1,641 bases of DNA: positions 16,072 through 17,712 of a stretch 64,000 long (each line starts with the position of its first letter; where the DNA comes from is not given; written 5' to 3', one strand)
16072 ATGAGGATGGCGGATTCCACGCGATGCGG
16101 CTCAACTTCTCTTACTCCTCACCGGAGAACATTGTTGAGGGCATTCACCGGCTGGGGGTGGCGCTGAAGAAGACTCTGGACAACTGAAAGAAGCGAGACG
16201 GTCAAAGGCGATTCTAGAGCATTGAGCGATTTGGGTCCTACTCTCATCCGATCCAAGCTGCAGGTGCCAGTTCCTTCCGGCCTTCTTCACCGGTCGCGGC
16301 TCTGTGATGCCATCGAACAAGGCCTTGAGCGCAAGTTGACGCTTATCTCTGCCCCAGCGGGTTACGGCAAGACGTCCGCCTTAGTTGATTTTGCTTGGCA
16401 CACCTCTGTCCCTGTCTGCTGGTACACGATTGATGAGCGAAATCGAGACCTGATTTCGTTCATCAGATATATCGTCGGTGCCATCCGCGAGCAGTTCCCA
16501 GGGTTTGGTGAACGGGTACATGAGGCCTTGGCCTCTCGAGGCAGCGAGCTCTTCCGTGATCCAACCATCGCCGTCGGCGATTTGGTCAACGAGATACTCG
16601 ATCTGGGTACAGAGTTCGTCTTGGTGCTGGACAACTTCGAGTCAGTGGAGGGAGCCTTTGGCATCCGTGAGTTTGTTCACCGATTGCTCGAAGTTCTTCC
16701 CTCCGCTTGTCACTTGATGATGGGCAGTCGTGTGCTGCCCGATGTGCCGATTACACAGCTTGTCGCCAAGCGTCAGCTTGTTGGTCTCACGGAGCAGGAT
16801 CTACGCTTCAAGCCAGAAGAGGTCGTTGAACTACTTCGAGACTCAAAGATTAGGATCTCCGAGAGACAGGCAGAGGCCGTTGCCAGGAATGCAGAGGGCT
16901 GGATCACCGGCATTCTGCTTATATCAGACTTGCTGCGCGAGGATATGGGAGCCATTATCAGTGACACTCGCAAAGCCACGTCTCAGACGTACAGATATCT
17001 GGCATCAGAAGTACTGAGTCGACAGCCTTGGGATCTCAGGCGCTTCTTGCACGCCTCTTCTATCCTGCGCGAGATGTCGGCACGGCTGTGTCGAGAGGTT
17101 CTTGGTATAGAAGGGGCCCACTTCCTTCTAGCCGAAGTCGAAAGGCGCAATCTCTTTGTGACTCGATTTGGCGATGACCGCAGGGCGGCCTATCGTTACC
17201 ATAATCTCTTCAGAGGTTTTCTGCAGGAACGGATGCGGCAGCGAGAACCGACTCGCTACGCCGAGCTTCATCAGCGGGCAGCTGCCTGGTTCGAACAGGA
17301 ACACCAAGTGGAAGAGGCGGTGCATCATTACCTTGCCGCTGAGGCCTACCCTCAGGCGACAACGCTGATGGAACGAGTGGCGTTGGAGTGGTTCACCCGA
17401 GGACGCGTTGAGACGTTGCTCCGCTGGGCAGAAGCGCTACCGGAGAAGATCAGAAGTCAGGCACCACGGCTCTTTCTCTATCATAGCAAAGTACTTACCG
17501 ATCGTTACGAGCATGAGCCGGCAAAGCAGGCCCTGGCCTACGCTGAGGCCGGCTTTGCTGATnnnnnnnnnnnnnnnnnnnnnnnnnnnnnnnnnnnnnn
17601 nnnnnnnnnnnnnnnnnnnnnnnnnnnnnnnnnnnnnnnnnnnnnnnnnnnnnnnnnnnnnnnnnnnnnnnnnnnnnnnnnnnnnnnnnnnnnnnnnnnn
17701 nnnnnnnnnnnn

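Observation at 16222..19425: STAND ATPase-TPR regulator with a C-terminal SARP (wHTH+BTAD) effector, reversed domain order relative to AfsR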

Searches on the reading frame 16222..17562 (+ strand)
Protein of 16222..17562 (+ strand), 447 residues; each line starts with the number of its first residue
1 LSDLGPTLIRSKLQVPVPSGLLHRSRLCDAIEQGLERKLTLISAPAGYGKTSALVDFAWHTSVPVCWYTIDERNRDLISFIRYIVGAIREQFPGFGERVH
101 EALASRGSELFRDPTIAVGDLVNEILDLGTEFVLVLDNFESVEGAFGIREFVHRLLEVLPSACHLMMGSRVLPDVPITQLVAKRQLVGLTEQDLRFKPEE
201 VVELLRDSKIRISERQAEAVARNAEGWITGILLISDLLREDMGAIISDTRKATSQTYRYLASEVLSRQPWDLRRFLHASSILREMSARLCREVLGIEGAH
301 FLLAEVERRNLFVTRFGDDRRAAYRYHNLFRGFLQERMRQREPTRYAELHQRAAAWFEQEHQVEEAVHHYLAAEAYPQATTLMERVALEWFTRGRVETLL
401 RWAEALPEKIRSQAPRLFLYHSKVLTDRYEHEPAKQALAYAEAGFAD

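Call 6: search_protein_families(library=pfam, proteins=[window:16222-17562:+], max_evalue=10)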
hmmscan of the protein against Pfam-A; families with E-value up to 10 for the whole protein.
seq(447 aa): 3 families
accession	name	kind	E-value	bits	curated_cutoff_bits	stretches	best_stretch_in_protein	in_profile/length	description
PF24883.2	NPHP3_N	-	0.005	17.5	24.8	1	22-170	7-164/164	Nephrocystin 3, N-terminal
PF25199.1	nSTAND_NTPase5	-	0.019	15.2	34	1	32-60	36-64/145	Novel STAND NTPase 5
PF13401.12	AAA_22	-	0.078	13.7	27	1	37-156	5-108/130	AAA domain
